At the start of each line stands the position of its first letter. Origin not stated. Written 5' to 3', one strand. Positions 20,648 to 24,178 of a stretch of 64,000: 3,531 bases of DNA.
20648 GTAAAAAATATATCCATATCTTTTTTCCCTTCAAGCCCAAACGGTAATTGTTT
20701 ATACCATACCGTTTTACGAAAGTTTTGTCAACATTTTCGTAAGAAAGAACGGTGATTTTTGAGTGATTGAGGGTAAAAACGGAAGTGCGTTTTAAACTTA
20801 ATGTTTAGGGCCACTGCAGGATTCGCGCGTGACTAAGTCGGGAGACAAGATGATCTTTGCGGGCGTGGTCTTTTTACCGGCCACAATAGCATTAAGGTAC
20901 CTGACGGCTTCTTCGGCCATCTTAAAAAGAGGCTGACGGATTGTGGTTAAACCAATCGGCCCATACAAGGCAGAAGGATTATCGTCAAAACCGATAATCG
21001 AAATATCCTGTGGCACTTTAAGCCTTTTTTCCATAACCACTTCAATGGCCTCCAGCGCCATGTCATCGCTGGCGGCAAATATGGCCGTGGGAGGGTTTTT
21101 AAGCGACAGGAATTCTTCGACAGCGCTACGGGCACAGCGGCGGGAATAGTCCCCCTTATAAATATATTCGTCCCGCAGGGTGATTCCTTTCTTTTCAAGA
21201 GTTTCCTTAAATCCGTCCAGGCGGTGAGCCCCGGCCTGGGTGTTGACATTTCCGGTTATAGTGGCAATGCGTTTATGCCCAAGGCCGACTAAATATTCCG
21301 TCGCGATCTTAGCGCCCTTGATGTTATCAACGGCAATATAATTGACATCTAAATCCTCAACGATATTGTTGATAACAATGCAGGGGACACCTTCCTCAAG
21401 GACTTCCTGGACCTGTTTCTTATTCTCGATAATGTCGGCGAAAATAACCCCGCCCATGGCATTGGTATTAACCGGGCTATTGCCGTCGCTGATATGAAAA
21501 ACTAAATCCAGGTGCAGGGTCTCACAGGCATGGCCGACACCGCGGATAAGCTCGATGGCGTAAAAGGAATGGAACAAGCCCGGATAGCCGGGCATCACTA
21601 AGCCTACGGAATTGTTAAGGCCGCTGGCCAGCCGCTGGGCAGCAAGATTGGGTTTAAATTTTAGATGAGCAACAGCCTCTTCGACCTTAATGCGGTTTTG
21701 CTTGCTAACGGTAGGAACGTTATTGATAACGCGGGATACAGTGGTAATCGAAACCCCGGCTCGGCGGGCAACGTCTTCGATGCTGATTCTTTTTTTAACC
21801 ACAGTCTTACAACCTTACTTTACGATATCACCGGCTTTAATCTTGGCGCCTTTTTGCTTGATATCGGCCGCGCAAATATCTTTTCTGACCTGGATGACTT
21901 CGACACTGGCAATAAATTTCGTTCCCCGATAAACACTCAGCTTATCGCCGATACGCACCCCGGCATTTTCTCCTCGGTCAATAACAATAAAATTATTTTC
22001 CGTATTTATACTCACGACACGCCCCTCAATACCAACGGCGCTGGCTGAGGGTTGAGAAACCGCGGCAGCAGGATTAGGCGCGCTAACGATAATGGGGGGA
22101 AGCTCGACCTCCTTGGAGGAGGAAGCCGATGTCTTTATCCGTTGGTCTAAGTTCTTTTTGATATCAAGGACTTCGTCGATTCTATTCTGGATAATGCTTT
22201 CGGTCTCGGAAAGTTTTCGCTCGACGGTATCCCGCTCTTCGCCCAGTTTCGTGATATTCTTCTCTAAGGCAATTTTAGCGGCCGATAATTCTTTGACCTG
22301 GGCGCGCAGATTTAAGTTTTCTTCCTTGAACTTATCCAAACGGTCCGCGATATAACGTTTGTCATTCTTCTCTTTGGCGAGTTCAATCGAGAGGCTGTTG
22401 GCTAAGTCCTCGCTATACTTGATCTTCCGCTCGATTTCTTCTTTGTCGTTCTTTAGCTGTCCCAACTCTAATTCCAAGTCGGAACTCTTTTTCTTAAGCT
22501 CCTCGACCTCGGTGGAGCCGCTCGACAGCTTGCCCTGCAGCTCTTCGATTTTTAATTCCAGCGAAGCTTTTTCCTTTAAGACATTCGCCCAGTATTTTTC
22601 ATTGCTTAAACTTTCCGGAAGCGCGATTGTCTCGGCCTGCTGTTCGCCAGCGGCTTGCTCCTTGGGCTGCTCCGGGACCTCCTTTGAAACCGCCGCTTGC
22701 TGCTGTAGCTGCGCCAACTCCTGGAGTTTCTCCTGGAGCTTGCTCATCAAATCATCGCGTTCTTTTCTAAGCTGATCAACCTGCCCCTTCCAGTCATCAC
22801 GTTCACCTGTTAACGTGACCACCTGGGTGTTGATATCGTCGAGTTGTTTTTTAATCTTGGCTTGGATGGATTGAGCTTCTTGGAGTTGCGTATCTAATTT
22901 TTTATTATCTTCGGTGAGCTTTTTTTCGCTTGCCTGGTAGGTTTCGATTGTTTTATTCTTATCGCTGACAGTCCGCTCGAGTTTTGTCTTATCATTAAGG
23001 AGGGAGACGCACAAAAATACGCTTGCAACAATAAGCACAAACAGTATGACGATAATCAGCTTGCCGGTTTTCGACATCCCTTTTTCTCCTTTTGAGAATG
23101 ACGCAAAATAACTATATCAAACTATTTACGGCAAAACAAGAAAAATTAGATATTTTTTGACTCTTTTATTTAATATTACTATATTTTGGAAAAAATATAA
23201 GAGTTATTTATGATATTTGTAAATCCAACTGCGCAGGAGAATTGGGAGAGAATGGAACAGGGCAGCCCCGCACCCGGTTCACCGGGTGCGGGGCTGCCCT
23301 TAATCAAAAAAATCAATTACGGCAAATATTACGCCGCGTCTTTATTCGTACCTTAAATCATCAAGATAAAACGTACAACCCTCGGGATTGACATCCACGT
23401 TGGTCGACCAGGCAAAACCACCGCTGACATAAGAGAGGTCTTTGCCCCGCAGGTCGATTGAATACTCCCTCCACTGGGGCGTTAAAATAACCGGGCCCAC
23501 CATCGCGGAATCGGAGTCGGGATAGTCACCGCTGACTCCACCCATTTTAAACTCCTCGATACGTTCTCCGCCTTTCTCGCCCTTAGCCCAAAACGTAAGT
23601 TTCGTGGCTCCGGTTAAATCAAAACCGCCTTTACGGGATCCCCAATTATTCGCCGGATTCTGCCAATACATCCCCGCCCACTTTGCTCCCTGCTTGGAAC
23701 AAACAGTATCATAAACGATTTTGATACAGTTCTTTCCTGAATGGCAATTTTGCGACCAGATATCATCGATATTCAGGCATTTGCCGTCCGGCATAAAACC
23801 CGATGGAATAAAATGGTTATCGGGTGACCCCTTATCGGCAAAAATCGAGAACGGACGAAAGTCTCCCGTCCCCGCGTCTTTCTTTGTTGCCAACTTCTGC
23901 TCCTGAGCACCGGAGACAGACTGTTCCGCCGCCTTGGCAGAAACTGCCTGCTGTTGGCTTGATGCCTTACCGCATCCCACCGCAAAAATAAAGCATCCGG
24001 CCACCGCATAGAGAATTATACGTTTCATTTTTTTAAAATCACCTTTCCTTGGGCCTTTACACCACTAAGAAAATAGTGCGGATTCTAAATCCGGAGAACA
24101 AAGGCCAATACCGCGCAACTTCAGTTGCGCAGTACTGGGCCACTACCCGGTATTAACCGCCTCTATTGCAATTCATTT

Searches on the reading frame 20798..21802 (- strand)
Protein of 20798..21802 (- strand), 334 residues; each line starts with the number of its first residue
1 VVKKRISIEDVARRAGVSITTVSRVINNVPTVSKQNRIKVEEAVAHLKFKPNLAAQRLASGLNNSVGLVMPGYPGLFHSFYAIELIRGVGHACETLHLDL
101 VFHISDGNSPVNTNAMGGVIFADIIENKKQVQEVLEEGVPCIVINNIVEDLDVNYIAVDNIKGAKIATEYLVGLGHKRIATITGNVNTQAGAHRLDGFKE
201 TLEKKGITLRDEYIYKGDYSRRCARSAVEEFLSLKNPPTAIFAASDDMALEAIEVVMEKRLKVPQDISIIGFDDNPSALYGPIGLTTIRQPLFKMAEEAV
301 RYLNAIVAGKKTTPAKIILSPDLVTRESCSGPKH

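Call 16: search_protein_families(library=pfam, proteins=[window:20798-21802:-], max_evalue=0.001)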
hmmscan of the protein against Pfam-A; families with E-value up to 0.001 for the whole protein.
window:20798-21802:- (334 aa): 6 families
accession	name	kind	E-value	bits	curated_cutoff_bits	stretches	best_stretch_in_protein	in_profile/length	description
PF13377.12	Peripla_BP_3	-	6.1e-33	114.7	26.5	1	169-329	2-167/167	Periplasmic binding protein-like domain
PF13407.12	Peripla_BP_4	-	2.2e-18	67.2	35.1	1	130-311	72-258/258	Periplasmic binding protein domain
PF00532.27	Peripla_BP_1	-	6.8e-18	65.6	22.2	1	116-270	58-221/281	Periplasmic binding proteins and sugar binding domain of LacI family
PF00356.27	LacI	-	9.1e-17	61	27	1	7-52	1-46/46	Bacterial regulatory proteins, lacI family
PF01381.28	HTH_3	-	6e-05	23.4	23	1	3-39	7-43/55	Helix-turn-helix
PF13542.12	HTH_Tnp_ISL3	-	0.0007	19.5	27.4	0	2-28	24-49/51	Helix-turn-helix domain of transposase family ISL3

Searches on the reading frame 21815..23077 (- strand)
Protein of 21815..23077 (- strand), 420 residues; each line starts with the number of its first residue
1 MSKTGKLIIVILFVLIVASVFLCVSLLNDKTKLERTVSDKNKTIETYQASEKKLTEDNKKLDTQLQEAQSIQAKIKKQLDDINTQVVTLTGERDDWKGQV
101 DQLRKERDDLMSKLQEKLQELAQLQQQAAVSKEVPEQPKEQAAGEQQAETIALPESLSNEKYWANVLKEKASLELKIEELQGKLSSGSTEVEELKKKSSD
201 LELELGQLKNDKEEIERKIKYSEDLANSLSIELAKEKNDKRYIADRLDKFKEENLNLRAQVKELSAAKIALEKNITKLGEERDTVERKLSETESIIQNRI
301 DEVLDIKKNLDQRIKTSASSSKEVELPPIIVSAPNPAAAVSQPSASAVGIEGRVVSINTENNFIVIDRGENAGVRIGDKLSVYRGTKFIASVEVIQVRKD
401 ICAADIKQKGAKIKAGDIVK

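Call 3: search_protein_families(library=pfam, proteins=[window:21815-23077:-], max_evalue=1)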
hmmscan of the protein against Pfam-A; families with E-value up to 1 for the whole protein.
window:21815-23077:- (420 aa): 22 families
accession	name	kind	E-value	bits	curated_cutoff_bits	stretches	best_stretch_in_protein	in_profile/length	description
PF16538.11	FlgT_C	-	0.00078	20.3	27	1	362-391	2-31/77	Flagellar assembly protein T, C-terminal domain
PF23991.1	DUF7310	-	0.00089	20.1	40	1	47-109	5-69/83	Coiled-coil region of unknown function (DUF7310)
PF16454.10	PI3K_P85_iSH2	-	0.0025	17.9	31.5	1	236-291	72-127/161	Phosphatidylinositol 3-kinase regulatory subunit P85 inter-SH2 domain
PF14662.11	KASH_CCD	-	0.0028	18.1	43.3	1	28-132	15-122/191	Coiled-coil region of CCDC155 or KASH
PF10473.14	CENP-F_leu_zip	-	0.0031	18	34.5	2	168-222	38-92/140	Leucine-rich repeats of kinetochore protein Cenp-F/LEK1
PF13851.11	GAS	-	0.0031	17.4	32.3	2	187-299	31-139/200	Growth-arrest specific micro-tubule binding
PF19220.6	Rod_CreS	-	0.0049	16.4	100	1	172-316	10-157/359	Crescentin, rod domain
PF11180.13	DUF2968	-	0.0057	16.7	27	1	198-281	94-177/180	Protein of unknown function (DUF2968)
PF20492.3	ERM_helical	-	0.014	15.9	40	1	209-303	5-99/120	Ezrin/radixin/moesin, alpha-helical domain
PF11559.13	ADIP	-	0.018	15.6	34.3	1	168-239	52-123/151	Afadin- and alpha -actinin-Binding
PF16475.10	DUF5052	-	0.022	14.8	29.4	1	6-90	2-85/199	Domain of unknown function (DUF5052)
PF03120.22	DNA_ligase_OB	-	0.061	13.6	32.9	1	347-394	25-69/79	NAD-dependent DNA ligase OB-fold domain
PF08614.16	ATG16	-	0.063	13.9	33.7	1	40-127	65-152/200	Autophagy protein 16 (ATG16)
PF07889.17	DUF1664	-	0.074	13.5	34.6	1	44-106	54-116/124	Protein of unknown function (DUF1664)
PF16888.10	YwqH-like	-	0.075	13.7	33.7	1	256-324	21-89/123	YwqH-like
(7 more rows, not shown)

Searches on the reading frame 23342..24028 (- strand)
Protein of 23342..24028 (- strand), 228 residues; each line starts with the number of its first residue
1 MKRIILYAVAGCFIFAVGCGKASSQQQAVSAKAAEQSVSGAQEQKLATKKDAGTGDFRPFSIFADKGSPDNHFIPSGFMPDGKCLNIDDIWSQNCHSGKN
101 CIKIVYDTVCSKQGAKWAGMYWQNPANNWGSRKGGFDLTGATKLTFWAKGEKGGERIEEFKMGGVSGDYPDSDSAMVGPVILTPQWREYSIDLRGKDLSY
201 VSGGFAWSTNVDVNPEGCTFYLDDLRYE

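Call 3: search_protein_families(library=pfam, proteins=[window:23342-24028:-], max_evalue=1)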
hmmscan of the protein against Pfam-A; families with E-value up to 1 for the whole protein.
window:23342-24028:- (228 aa): 1 family
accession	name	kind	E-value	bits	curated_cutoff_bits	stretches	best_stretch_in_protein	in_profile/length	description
PF08460.16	SH3_5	-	0.061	13.8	22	1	103-124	39-60/68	Bacterial SH3 domain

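Call 6: search_protein_families(library=ncbifam, proteins=[window:23342-24028:-], max_evalue=0.1)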
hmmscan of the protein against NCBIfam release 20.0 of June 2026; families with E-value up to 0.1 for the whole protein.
window:23342-24028:- (228 aa): 1 family
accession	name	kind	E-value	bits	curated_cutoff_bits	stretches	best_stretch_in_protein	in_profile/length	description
NF038128.1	choice_anch_J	domain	0.0056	16.9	30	1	136-226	70-161/162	choice-of-anchor J domain-containing protein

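Call 46: search_solved_structures(query=window:23342-24028:-, max_evalue=10, show_alignments=2)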
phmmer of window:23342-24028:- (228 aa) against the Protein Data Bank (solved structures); distinct sequences matched with E-value up to 10: 0.
